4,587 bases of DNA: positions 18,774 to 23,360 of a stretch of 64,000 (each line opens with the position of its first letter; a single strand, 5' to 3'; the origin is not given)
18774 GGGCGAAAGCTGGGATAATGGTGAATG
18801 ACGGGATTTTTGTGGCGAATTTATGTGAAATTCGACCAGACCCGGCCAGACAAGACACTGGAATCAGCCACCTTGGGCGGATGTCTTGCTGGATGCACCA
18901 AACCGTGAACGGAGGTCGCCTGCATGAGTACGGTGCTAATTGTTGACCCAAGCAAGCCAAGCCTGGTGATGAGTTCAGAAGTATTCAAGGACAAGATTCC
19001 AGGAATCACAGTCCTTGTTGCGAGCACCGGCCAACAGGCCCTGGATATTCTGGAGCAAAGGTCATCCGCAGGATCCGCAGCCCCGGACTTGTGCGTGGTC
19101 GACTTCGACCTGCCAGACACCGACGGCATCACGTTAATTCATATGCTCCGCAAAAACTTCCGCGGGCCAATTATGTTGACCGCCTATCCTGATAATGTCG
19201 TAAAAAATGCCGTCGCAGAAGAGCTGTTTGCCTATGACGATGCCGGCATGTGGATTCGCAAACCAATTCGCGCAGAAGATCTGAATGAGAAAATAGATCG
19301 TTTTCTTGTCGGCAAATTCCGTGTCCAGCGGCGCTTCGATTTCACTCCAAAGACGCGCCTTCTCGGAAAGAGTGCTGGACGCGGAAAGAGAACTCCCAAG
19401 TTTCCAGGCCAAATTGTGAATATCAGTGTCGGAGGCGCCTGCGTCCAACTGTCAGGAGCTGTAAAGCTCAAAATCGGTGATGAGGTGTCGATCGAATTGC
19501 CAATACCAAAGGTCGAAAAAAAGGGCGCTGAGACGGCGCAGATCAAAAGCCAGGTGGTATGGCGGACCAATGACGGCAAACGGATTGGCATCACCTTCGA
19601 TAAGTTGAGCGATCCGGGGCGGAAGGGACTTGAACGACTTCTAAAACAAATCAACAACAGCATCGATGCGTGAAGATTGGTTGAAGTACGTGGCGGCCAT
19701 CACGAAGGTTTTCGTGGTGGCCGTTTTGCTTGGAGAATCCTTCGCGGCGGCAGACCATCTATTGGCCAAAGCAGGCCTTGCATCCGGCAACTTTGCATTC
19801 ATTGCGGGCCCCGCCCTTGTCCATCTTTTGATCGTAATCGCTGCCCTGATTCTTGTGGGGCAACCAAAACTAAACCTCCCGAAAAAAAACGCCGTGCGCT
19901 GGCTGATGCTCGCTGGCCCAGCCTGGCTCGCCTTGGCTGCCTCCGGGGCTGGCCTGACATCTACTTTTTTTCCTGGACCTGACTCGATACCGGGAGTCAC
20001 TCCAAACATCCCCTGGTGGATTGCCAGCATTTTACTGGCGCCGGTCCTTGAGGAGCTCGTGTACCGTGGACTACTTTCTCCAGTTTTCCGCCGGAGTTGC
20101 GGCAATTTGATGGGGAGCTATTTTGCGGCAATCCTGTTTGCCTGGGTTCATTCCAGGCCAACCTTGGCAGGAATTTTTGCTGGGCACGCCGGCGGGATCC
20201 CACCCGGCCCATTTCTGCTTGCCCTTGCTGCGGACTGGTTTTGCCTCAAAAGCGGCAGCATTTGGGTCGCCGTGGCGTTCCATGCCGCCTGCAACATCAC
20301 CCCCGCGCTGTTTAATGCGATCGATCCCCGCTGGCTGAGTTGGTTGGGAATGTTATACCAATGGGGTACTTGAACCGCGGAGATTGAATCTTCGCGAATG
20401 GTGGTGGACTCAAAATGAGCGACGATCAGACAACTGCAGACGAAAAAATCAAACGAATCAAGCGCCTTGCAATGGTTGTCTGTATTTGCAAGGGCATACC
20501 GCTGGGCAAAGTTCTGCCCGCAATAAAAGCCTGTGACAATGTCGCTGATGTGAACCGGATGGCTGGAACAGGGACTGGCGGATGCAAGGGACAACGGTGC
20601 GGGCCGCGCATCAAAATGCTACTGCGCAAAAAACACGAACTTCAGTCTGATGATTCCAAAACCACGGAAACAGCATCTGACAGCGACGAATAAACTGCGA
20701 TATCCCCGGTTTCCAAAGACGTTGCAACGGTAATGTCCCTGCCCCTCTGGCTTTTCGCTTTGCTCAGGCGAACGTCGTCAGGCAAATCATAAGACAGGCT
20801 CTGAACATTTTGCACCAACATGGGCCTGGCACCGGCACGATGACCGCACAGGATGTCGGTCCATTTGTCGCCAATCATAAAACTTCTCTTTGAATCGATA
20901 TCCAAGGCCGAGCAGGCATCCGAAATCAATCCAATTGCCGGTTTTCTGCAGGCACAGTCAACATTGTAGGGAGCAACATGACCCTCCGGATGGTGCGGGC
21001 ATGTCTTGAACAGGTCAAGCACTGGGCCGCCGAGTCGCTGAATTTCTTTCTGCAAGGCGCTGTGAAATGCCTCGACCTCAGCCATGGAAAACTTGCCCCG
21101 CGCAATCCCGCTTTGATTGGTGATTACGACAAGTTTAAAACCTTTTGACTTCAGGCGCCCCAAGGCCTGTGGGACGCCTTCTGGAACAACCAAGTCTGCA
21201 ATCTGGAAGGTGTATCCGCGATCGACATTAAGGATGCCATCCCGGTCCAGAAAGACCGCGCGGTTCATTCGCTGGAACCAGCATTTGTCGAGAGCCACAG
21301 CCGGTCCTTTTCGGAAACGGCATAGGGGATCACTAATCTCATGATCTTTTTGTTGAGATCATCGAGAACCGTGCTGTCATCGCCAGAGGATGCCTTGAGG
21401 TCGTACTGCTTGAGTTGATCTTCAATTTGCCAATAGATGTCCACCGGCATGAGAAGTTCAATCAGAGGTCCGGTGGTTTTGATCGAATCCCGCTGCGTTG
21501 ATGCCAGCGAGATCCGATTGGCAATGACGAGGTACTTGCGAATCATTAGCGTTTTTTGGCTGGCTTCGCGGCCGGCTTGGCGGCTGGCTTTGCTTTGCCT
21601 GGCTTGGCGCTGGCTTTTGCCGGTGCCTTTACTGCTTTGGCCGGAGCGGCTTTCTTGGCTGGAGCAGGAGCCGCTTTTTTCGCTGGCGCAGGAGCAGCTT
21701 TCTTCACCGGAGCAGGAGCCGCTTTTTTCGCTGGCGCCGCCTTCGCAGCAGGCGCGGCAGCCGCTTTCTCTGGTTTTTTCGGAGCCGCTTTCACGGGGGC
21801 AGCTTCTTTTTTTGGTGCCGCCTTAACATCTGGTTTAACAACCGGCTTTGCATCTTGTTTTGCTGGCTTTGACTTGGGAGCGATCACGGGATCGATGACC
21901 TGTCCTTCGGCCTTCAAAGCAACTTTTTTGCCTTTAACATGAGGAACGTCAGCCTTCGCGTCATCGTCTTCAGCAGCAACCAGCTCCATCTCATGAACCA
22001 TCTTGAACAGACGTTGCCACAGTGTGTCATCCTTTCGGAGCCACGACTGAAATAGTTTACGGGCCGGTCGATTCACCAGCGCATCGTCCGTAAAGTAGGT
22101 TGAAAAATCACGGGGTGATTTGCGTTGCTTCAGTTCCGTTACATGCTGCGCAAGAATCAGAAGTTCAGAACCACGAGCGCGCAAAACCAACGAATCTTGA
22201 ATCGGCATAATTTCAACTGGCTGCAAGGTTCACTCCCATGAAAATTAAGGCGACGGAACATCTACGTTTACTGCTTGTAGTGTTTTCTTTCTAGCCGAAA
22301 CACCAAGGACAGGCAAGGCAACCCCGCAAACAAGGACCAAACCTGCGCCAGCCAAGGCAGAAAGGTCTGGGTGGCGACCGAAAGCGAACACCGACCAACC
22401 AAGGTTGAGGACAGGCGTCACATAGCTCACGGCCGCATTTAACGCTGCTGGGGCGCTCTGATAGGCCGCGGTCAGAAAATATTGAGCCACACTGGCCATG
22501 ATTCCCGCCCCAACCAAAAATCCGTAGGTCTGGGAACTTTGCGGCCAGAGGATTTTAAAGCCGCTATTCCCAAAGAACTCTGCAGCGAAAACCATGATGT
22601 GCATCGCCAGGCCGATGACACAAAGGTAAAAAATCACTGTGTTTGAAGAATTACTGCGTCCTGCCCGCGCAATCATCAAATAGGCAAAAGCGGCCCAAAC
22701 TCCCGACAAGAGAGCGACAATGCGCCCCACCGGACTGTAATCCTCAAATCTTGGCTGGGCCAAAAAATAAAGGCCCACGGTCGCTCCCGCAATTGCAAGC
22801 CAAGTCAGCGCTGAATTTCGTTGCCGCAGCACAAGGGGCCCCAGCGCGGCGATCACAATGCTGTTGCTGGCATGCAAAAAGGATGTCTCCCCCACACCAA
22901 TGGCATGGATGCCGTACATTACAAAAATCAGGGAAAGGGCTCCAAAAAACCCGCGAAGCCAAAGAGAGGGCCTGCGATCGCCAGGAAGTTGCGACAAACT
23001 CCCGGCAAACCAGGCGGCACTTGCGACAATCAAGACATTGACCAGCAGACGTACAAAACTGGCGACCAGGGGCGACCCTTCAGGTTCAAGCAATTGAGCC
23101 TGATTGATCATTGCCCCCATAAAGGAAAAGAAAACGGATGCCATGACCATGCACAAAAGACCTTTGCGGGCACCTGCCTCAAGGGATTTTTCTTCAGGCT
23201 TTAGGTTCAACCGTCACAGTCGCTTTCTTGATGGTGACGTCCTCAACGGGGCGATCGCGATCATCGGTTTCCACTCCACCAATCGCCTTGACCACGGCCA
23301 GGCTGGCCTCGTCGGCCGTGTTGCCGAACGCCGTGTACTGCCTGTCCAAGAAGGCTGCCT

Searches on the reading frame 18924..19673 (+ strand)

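Call 84: search_protein_families(library=pfam, proteins=[window:18924-19673:+], max_evalue=0.0001)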
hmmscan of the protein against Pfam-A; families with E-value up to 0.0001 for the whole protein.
window:18924-19673:+ (249 aa): 2 families
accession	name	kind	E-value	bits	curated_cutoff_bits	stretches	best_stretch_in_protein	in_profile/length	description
PF07238.19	PilZ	-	2.6e-12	47.4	22.5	1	156-241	22-101/102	PilZ domain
PF00072.30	Response_reg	-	2.7e-10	40.8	30.2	1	4-124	1-110/111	Response regulator receiver domain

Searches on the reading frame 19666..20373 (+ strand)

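Call 84: search_protein_families(library=pfam, proteins=[window:19666-20373:+], max_evalue=0.0001)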
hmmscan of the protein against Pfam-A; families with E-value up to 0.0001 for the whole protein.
window:19666-20373:+ (235 aa): 1 family
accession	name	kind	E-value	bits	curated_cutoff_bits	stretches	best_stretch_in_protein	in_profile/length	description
PF02517.21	Rce1-like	-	1.6e-14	54.4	22.4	1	115-211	5-92/93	Type II CAAX prenyl endopeptidase Rce1-like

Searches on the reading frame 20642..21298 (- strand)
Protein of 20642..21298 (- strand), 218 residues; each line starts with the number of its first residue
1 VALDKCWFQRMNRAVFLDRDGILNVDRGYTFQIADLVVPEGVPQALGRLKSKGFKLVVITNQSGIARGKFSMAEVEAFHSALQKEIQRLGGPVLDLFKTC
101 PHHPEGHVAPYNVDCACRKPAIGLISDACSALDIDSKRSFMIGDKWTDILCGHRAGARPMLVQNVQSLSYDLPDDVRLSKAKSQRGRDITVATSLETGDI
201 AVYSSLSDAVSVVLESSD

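Call 84: search_protein_families(library=pfam, proteins=[window:20642-21298:-], max_evalue=0.0001)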
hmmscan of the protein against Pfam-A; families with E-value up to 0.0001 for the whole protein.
window:20642-21298:- (218 aa): 4 families
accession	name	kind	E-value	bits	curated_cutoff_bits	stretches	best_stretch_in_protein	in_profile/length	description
PF13242.12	Hydrolase_like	-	6.7e-12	45.6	22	1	117-163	2-49/75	HAD-hyrolase-like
PF13419.12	HAD_2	-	8.1e-09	36.3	23.8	1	114-159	130-175/178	Haloacid dehalogenase-like hydrolase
PF08645.17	PNK3P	-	2.3e-08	34.4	22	1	39-145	31-126/161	Polynucleotide kinase 3 phosphatase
PF00702.32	Hydrolase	-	9.5e-07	29.8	26.4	1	18-156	78-191/191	haloacid dehalogenase-like hydrolase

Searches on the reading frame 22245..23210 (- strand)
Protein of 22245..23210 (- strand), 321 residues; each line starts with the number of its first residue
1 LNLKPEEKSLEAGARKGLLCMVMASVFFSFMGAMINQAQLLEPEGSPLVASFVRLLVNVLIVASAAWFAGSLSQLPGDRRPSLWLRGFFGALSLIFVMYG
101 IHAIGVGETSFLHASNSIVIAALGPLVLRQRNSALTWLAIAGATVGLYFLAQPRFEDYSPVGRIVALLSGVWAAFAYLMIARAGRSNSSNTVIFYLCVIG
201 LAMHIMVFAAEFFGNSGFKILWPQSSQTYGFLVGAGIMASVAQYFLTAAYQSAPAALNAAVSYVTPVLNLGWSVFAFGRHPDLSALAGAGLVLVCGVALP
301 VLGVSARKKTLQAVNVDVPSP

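Call 84: search_protein_families(library=pfam, proteins=[window:22245-23210:-], max_evalue=0.0001)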
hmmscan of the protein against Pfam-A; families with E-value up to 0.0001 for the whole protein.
window:22245-23210:- (321 aa): 1 family
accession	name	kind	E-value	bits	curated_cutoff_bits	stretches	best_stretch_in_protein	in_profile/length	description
PF00892.27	EamA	-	4.8e-20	72.7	28.2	2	16-150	2-133/135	EamA-like transporter family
